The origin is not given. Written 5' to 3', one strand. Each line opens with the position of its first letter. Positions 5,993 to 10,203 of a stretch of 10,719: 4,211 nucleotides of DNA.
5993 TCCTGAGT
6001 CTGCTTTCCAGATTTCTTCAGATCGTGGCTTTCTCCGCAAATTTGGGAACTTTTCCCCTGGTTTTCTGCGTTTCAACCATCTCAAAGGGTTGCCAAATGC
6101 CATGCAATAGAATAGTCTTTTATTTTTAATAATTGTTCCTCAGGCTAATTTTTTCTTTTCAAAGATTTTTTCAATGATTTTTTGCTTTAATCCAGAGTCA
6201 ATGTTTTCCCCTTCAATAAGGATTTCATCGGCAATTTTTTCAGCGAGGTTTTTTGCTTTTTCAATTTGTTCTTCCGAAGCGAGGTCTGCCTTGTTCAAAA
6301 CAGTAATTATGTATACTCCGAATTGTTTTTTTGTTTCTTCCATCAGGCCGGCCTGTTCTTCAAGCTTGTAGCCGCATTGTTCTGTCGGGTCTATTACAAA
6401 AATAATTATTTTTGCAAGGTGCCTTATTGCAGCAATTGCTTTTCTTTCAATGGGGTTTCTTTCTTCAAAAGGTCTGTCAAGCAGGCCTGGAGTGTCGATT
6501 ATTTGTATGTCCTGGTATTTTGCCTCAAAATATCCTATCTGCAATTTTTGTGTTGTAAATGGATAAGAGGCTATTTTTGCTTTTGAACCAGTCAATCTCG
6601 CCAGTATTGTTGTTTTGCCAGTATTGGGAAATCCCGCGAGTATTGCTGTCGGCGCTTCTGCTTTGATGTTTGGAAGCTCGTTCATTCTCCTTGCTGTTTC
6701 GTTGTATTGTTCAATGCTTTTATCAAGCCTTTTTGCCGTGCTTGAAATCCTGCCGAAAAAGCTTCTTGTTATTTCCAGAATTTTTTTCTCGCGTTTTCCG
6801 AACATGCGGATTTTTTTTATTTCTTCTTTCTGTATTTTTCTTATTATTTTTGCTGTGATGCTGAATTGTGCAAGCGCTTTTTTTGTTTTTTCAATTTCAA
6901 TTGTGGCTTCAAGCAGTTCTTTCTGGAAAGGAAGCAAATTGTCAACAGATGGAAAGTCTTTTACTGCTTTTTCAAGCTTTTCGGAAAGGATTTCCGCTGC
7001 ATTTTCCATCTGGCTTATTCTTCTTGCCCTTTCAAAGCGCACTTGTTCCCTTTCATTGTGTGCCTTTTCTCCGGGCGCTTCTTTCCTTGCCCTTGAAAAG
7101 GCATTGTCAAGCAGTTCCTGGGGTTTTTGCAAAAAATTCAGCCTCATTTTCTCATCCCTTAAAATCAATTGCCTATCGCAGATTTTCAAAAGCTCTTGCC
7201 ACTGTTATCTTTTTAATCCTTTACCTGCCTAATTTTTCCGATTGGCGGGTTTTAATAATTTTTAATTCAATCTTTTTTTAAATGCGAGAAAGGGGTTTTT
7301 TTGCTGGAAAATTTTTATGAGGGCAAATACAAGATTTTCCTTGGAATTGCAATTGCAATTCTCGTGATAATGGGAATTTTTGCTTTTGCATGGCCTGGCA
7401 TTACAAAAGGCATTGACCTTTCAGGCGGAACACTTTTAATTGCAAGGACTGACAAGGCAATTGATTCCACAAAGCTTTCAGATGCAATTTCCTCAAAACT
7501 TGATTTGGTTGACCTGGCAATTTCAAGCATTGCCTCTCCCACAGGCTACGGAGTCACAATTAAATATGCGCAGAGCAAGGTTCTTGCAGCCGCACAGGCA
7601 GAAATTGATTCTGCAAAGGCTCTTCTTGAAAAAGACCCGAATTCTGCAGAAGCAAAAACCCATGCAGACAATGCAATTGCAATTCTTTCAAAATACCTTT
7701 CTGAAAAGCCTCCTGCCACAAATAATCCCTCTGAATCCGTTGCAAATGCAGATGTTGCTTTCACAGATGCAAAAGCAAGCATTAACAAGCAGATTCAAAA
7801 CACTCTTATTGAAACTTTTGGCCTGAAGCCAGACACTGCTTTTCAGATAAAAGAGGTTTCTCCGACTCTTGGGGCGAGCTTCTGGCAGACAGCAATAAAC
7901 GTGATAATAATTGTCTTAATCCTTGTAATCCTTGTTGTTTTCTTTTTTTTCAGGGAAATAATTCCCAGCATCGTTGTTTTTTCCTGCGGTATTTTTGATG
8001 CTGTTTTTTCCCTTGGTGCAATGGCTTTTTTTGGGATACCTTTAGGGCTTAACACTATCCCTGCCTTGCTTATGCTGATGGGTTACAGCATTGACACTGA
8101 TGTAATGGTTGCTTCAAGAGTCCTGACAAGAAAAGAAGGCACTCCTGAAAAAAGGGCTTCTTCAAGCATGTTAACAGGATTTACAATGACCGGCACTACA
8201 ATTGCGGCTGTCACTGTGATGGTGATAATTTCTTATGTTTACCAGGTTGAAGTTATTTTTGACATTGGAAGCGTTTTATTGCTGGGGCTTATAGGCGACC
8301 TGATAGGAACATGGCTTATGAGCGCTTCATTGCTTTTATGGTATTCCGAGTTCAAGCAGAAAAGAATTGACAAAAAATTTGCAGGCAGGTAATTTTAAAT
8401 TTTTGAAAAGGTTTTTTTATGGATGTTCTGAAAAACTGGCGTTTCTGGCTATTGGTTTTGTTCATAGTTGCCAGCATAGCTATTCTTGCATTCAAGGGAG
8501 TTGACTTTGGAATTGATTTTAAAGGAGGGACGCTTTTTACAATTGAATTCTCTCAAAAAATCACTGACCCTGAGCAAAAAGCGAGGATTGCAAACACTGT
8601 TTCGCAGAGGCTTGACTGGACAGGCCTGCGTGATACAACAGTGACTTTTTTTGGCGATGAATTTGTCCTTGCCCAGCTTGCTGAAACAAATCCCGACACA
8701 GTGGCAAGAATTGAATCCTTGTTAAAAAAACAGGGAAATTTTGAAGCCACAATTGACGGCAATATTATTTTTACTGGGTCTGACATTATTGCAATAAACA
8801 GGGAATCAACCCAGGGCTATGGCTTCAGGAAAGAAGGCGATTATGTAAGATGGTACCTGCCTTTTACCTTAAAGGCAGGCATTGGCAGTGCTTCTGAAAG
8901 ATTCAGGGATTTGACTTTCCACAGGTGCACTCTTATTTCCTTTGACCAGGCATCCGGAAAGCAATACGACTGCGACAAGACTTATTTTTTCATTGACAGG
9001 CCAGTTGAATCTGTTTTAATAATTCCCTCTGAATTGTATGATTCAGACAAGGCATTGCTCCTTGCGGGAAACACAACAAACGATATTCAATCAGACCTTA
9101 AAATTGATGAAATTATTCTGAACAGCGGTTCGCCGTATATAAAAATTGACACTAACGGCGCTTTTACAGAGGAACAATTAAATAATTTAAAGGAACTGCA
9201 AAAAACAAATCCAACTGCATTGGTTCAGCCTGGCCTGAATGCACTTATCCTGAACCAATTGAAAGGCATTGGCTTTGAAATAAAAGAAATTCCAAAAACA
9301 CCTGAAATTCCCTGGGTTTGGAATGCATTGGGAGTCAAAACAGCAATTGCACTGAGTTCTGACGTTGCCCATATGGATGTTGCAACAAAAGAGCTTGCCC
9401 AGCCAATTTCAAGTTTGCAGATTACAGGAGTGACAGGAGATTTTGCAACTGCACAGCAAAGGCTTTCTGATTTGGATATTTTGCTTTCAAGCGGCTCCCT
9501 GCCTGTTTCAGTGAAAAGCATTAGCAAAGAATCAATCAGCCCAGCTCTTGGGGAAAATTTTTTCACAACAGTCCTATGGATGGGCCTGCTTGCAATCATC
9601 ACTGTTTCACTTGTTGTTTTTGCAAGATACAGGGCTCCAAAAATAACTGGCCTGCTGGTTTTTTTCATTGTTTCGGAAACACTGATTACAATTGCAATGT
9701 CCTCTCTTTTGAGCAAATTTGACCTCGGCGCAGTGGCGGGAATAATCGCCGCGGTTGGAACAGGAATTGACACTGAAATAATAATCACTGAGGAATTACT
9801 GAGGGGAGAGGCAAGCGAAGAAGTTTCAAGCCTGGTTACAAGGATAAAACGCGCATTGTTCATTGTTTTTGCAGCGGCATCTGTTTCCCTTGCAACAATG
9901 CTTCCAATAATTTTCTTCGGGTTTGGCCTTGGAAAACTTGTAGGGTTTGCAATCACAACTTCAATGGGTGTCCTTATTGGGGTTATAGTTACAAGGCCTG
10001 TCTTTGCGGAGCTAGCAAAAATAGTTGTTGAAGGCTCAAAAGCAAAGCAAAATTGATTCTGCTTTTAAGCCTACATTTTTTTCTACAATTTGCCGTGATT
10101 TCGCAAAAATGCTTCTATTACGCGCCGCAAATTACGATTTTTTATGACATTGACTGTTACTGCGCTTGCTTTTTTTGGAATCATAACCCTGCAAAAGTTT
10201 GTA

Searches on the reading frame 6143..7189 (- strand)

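Call 69: search_protein_families(library=pfam, proteins=[window:6143-7189:-], max_evalue=0.001)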
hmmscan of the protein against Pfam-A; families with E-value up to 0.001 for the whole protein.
window:6143-7189:- (349 aa): 8 families
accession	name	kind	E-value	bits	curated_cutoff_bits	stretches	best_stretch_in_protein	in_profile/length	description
PF17835.6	NOG1_N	-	2.5e-28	99.6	22.9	1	16-175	3-159/160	NOG1 N-terminal helical domain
PF06858.20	NOG1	-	2.6e-22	78.8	27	1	247-302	2-58/58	Nucleolar GTP-binding protein 1 (NOG1)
PF01926.29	MMR_HSR1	-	1.5e-21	77.1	21.9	1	183-300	3-113/113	50S ribosome-binding GTPase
PF02421.24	FeoB_N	-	9.2e-15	54.9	27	1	182-317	3-132/156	Ferrous iron transport protein B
PF00009.33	GTP_EFTU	-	1.8e-06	28.2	26.5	1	213-328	56-159/188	Elongation factor Tu GTP binding domain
PF09439.16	SRPRB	-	7.3e-06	25.9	25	1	179-318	3-136/178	Signal recognition particle receptor beta subunit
PF02492.25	cobW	-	1.6e-05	25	20.7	0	227-321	85-174/180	CobW/HypB/UreG, nucleotide-binding domain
PF00025.27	Arf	-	0.00024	21.1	22.3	0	183-317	18-144/174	ADP-ribosylation factor family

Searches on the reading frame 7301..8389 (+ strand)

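Call 69: search_protein_families(library=pfam, proteins=[window:7301-8389:+], max_evalue=0.001)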
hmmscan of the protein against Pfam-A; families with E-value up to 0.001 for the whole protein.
window:7301-8389:+ (363 aa): 1 family
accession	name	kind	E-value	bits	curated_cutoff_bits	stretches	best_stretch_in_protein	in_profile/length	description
PF02355.23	SecD_SecF_C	-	1.8e-27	96.4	20.5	1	180-349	15-187/189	Protein export membrane protein SecD/SecF, C-terminal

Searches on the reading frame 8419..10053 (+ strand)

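Call 69: search_protein_families(library=pfam, proteins=[window:8419-10053:+], max_evalue=0.001)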
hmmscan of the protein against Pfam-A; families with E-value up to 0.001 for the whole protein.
window:8419-10053:+ (545 aa): 2 families
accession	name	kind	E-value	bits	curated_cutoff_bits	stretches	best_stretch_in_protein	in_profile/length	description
PF02355.23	SecD_SecF_C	-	5e-09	36.3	20.5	1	364-525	12-175/189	Protein export membrane protein SecD/SecF, C-terminal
PF07549.19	Sec_GG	-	1.3e-08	34.5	20.3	1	22-47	2-27/28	SecD/SecF GG Motif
